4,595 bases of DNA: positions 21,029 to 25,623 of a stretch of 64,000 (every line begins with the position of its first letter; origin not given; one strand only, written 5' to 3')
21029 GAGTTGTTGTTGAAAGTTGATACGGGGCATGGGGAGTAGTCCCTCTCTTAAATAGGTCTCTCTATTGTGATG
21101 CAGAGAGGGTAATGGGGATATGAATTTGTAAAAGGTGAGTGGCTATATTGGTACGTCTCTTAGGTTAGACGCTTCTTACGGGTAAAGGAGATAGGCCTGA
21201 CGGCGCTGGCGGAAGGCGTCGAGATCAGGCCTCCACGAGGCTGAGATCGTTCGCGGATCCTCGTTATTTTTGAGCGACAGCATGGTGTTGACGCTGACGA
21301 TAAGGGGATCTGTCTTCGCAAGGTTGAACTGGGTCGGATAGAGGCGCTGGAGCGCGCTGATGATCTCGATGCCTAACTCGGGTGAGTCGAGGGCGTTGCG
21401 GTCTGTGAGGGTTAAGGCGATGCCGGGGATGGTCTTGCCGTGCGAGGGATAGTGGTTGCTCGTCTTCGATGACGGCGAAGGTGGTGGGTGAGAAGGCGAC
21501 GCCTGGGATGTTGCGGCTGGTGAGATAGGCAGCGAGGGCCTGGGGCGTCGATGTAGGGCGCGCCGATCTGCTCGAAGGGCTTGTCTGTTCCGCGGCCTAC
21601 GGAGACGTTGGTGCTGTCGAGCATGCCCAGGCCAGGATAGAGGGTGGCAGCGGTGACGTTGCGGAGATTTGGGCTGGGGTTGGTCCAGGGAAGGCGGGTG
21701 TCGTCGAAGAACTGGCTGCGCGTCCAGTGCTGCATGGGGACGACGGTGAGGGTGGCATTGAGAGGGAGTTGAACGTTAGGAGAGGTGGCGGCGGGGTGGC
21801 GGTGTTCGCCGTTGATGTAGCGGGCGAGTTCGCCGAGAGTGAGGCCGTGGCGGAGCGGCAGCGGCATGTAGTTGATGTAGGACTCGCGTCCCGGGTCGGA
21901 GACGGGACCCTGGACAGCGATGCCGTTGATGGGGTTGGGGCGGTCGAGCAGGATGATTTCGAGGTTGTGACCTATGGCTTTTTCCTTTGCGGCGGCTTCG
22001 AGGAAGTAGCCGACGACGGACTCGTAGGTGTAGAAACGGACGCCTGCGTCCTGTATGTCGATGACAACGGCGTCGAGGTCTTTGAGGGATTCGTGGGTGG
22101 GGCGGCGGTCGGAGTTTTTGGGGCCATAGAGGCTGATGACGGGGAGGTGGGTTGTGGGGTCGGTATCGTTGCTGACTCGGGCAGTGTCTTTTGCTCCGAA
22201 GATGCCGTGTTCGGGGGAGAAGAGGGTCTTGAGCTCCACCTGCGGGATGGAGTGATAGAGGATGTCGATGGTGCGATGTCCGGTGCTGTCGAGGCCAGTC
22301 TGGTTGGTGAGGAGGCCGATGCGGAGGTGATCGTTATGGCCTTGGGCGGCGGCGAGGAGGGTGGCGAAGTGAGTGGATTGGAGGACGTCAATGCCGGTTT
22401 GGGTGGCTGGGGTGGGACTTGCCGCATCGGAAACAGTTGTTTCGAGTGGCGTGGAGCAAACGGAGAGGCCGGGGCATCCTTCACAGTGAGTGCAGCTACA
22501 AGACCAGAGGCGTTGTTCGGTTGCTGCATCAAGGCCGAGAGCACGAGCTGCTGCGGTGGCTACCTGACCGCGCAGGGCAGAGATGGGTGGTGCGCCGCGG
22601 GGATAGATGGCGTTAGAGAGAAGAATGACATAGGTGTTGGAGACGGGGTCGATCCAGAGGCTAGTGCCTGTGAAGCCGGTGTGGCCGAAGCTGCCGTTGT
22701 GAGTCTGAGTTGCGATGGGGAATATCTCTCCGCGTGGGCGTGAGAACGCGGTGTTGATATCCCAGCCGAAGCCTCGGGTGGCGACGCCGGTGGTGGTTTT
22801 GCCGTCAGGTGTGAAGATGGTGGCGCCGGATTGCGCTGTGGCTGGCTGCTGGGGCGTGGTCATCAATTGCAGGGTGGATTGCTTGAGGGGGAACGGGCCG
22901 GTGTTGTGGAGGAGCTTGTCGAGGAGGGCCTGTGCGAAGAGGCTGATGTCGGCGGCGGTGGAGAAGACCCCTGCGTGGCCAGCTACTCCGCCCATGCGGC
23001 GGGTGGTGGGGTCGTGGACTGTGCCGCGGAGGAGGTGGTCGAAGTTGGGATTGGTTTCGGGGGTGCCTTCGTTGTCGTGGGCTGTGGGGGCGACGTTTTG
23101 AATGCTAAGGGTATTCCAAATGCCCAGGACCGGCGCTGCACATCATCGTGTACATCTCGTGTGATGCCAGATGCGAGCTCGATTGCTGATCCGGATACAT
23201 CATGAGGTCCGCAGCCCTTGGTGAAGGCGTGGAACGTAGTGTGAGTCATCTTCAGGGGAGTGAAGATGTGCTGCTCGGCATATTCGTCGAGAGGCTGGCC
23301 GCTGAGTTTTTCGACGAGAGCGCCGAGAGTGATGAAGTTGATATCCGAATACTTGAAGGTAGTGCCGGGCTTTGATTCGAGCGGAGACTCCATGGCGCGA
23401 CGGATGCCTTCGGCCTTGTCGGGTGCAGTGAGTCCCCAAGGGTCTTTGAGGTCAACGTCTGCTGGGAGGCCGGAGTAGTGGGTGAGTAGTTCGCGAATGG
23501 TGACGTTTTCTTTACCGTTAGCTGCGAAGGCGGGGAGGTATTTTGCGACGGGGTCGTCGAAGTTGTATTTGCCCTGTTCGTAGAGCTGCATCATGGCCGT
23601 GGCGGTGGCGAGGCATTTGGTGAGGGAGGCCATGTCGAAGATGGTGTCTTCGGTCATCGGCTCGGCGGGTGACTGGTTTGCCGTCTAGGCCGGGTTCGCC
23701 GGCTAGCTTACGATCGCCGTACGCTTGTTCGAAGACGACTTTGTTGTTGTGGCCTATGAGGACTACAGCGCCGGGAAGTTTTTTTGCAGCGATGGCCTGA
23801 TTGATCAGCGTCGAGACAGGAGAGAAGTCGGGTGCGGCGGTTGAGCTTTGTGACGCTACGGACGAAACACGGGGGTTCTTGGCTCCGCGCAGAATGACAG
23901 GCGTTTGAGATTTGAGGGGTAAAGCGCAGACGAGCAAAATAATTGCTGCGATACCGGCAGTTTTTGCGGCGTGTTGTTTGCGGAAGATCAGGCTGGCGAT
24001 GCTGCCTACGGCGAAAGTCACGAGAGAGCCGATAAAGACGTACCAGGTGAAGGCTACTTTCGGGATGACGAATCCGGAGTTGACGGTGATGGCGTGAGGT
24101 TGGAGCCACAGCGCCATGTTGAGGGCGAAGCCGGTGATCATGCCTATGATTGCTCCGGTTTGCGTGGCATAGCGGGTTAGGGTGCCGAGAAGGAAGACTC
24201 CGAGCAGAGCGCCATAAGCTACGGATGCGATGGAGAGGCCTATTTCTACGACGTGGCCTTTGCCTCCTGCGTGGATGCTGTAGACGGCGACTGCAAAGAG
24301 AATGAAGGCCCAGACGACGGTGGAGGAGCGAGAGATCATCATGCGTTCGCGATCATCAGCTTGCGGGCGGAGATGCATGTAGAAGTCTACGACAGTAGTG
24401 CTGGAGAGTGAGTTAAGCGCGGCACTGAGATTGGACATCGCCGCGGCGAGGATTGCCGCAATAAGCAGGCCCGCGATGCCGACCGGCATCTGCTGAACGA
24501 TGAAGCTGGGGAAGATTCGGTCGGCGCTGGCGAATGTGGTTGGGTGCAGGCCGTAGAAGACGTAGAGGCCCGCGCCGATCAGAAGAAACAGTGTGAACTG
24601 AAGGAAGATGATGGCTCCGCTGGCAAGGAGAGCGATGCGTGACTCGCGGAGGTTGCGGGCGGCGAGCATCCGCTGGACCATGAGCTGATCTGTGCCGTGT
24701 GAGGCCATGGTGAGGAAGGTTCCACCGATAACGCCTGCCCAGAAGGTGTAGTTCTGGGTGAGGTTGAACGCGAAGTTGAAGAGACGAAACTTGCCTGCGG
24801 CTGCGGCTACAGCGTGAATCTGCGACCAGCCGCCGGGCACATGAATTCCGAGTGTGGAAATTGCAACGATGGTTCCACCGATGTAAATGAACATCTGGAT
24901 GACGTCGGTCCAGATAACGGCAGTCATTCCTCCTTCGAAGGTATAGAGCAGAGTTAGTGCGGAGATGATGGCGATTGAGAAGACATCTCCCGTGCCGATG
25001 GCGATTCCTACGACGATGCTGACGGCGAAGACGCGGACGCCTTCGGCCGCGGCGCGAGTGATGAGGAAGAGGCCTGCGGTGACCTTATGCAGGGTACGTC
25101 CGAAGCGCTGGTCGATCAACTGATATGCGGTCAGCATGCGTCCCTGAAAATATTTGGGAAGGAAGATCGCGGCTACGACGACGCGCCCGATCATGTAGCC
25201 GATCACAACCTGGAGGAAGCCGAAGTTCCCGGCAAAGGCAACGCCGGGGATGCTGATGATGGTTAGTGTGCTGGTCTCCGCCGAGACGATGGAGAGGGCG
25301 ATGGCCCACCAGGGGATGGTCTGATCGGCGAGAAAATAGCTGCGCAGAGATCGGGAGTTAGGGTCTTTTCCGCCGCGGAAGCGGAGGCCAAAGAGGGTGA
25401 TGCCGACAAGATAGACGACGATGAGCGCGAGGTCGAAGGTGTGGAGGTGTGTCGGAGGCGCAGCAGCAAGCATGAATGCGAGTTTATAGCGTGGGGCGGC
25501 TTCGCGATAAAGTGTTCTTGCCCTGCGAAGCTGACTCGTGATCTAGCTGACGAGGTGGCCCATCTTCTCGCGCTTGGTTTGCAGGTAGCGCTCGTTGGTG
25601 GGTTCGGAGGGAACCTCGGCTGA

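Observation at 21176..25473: Symporter-hydrolase-hydrolase triple fusion: a membrane-tethered peptidoglycan scavenging machine?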

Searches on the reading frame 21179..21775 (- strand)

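Call 4: search_protein_families(library=pfam, proteins=[window:21179-21775:-], max_evalue=0.01)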
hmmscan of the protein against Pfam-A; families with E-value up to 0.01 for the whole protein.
window:21179-21775:- (199 aa): 1 family
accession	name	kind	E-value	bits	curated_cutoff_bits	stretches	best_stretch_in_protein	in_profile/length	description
PF20732.2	NamZ_C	-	7.6e-17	62.9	25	1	108-198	60-152/152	Exo-beta-N-acetylmuramidase NamZ, C-terminal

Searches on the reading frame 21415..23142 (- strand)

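Call 4: search_protein_families(library=pfam, proteins=[window:21415-23142:-], max_evalue=0.01)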
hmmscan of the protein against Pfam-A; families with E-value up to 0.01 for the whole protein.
window:21415-23142:- (576 aa): 3 families
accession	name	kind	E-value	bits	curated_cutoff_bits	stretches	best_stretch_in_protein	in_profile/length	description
PF07075.17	NamZ_N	-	2.4e-71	239.8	26.9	1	275-496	1-202/203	Exo-beta-N-acetylmuramidase NamZ, N-terminal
PF00144.29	Beta-lactamase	-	6.8e-12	45.6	27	1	29-181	198-313/329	Beta-lactamase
PF20732.2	NamZ_C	-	1.9e-11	45.4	25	1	501-533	2-34/152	Exo-beta-N-acetylmuramidase NamZ, C-terminal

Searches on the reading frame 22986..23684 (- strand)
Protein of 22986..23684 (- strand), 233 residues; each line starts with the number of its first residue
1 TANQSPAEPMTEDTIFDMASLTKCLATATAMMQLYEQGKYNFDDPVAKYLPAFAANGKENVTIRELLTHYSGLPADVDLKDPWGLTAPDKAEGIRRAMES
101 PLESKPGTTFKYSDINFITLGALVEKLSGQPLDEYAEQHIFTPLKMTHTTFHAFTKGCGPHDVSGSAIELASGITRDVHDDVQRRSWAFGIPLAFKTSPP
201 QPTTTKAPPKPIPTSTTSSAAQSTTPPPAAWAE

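Call 4: search_protein_families(library=pfam, proteins=[window:22986-23684:-], max_evalue=0.01)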
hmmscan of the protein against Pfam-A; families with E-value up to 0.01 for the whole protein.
window:22986-23684:- (233 aa): 1 family
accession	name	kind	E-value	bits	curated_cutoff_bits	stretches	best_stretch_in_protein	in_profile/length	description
PF00144.29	Beta-lactamase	-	1.5e-48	166.1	27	1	5-155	39-187/329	Beta-lactamase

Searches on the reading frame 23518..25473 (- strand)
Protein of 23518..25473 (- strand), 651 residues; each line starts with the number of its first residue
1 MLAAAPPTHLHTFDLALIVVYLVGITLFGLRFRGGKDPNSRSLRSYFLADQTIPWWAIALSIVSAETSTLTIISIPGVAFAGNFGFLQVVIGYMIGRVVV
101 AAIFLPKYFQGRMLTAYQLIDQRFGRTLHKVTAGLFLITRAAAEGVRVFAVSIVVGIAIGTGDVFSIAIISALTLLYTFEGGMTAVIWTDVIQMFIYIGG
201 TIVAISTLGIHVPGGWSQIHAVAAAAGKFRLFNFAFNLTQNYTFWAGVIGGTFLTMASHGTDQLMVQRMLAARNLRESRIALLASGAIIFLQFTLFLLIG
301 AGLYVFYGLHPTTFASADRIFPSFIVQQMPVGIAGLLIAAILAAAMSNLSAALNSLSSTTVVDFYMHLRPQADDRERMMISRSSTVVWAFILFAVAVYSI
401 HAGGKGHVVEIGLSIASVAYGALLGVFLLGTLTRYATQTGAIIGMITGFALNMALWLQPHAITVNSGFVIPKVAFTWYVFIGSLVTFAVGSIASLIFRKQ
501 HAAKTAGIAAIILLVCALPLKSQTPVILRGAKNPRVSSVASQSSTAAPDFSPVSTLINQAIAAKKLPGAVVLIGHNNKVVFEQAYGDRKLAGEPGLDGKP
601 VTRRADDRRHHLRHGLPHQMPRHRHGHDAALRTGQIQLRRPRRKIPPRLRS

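Call 4: search_protein_families(library=pfam, proteins=[window:23518-25473:-], max_evalue=0.01)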
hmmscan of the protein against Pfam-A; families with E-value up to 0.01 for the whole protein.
window:23518-25473:- (651 aa): 1 family
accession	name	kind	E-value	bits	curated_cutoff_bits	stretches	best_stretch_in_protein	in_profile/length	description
PF00474.23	SSF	-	3.1e-40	138.7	22.8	1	46-448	1-406/406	Sodium:solute symporter family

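Call 28: search_protein_families(library=ncbifam, proteins=[window:23518-25473:-], max_evalue=0.001)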
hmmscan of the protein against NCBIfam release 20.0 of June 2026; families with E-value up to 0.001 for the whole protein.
window:23518-25473:- (651 aa): 6 families
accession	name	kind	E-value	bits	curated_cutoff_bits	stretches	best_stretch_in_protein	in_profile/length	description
TIGR00813.1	sss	superfamily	1.1e-63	215.7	184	1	46-448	1-411/411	sodium/solute symporter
NF007790.0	PRK10484.1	equivalog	7.3e-33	114.2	401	1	22-460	11-456/527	solute:sodium symporter family transporter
TIGR02121.1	Na_Pro_sym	equivalog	1.4e-20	73.5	515.5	1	17-473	6-455/488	sodium/proline symporter PutP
TIGR02119.1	panF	equivalog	3.3e-13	49.5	328.05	1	18-480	7-461/471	sodium/pantothenate symporter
TIGR03648.1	Na_symport_lg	subfamily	2.4e-12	46.1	320.75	1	327-494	356-519/547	VC_2705 family sodium/solute symporter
NF011948.0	PRK15419.1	equivalog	8.9e-10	38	955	1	15-477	8-463/502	sodium/proline symporter PutP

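Call 43: search_protein_representatives(protein=window:23518-25473:-)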
Query: 651 residues. Proteins with E-value up to 0.001 (for the whole library): 13737; up to 1e-10: 6955; up to 1e-30: 1899. The best 150 are listed.
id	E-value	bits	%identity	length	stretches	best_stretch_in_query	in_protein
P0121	2.1e-261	885.3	75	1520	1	3-601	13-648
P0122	2.6e-245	832.2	78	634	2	7-468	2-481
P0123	1.3e-233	793.6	69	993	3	8-371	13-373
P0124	7.0e-232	787.8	69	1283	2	7-372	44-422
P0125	7.2e-216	734.9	69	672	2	85-562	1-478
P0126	5.9e-215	731.9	81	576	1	5-433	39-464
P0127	1.1e-202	691.4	63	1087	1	10-594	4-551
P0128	8.2e-175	599.3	78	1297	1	224-602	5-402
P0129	9.0e-148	510.0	79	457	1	7-314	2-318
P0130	4.0e-146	504.6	65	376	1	10-385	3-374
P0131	3.8e-139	481.5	65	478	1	10-374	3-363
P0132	9.3e-136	470.3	72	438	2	175-370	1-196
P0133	1.3e-135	469.9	78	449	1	8-292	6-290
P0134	4.3e-127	441.7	54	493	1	13-497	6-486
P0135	7.9e-124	430.9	50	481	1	14-497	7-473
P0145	4.8e-108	378.8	44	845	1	11-500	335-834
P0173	3.1e-92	326.6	40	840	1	14-482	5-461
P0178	7.9e-91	322.0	46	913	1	13-455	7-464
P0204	4.0e-83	296.5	41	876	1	11-491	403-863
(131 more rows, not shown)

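Call 76: search_protein_families(library=pfam, proteins=[P0145, P0173, P0178, P0204, P0127, P0123], max_evalue=0.00001)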
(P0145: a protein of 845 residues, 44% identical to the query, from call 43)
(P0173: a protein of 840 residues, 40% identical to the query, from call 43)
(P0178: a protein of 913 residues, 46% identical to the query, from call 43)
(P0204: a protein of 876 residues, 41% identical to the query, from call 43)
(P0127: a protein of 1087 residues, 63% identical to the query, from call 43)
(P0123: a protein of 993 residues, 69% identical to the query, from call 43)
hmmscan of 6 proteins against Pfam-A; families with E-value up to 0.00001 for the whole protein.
P0145 (845 aa): 1 family
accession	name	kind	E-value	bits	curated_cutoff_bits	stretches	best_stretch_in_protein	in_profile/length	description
PF00474.23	SSF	-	3.8e-44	151.6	22.8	1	366-772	1-406/406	Sodium:solute symporter family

P0173 (840 aa): 3 families
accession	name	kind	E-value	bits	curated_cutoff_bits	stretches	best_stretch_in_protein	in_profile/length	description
PF00474.23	SSF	-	3.4e-32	112.3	22.8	1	33-415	1-382/406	Sodium:solute symporter family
PF13437.12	HlyD_3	-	2.7e-10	41.3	22.2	1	645-739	1-97/106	HlyD family secretion protein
PF16576.10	HlyD_D23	-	5.4e-09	36.1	30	1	520-734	4-200/214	Barrel-sandwich domain of CusB or HlyD membrane-fusion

P0178 (913 aa): 3 families
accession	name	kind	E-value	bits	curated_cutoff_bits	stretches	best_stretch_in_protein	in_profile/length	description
PF07075.17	NamZ_N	-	2.9e-86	288.5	26.9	1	548-752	1-202/203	Exo-beta-N-acetylmuramidase NamZ, N-terminal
PF20732.2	NamZ_C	-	4.5e-44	151.3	25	1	757-899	2-139/152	Exo-beta-N-acetylmuramidase NamZ, C-terminal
PF00474.23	SSF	-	1.2e-29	103.9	22.8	1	36-453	1-402/406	Sodium:solute symporter family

P0204 (876 aa): 3 families
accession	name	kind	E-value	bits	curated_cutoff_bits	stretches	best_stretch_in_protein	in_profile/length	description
PF07075.17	NamZ_N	-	2.5e-36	125.4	26.9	1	47-232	2-202/203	Exo-beta-N-acetylmuramidase NamZ, N-terminal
PF00474.23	SSF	-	2e-30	106.4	22.8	1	434-830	1-404/406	Sodium:solute symporter family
PF20732.2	NamZ_C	-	4.3e-17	63.7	25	1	252-396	16-152/152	Exo-beta-N-acetylmuramidase NamZ, C-terminal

P0127 (1087 aa): 3 families
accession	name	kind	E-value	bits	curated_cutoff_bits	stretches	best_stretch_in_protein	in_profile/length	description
PF00144.29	Beta-lactamase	-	3.9e-75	253.5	27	1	510-846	1-325/329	Beta-lactamase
PF00474.23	SSF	-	1.4e-46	159.6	22.8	1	36-437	1-406/406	Sodium:solute symporter family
PF07075.17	NamZ_N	-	2.6e-25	89.5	26.9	1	917-1033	2-110/203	Exo-beta-N-acetylmuramidase NamZ, N-terminal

P0123 (993 aa): 2 families
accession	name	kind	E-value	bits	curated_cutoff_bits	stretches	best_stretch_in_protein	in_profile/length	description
PF00144.29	Beta-lactamase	-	1.3e-32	113.7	27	2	626-726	2-91/329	Beta-lactamase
PF00474.23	SSF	-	2.4e-32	112.8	22.8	1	49-373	1-331/406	Sodium:solute symporter family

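Call 77: list_cluster_members(proteins=[P0178, P0204, P0145])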
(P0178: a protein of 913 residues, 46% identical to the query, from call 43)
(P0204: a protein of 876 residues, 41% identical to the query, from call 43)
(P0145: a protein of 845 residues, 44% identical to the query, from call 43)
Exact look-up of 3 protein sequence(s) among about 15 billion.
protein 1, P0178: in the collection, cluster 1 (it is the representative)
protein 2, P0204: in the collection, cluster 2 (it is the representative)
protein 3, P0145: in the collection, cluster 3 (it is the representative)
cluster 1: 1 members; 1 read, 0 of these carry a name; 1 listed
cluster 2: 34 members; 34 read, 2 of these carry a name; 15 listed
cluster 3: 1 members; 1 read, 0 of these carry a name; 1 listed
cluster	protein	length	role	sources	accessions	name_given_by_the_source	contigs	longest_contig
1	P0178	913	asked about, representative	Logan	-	-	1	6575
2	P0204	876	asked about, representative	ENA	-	-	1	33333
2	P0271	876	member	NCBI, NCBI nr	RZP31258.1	DUF1343 domain-containing protein [bacterium] | MAG: DUF1343 domain-containing protein [bacterium]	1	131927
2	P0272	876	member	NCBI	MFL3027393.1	MAG: sodium:solute symporter family transporter [Candidatus Neomarinimicrobiota bacterium]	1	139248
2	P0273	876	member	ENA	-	-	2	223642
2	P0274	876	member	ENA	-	-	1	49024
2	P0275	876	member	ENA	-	-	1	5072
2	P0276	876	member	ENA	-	-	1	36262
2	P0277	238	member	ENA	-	-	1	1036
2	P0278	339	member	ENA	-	-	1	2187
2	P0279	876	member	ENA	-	-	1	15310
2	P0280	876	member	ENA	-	-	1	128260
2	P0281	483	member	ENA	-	-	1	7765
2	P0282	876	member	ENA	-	-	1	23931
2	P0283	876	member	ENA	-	-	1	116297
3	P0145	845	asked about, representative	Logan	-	-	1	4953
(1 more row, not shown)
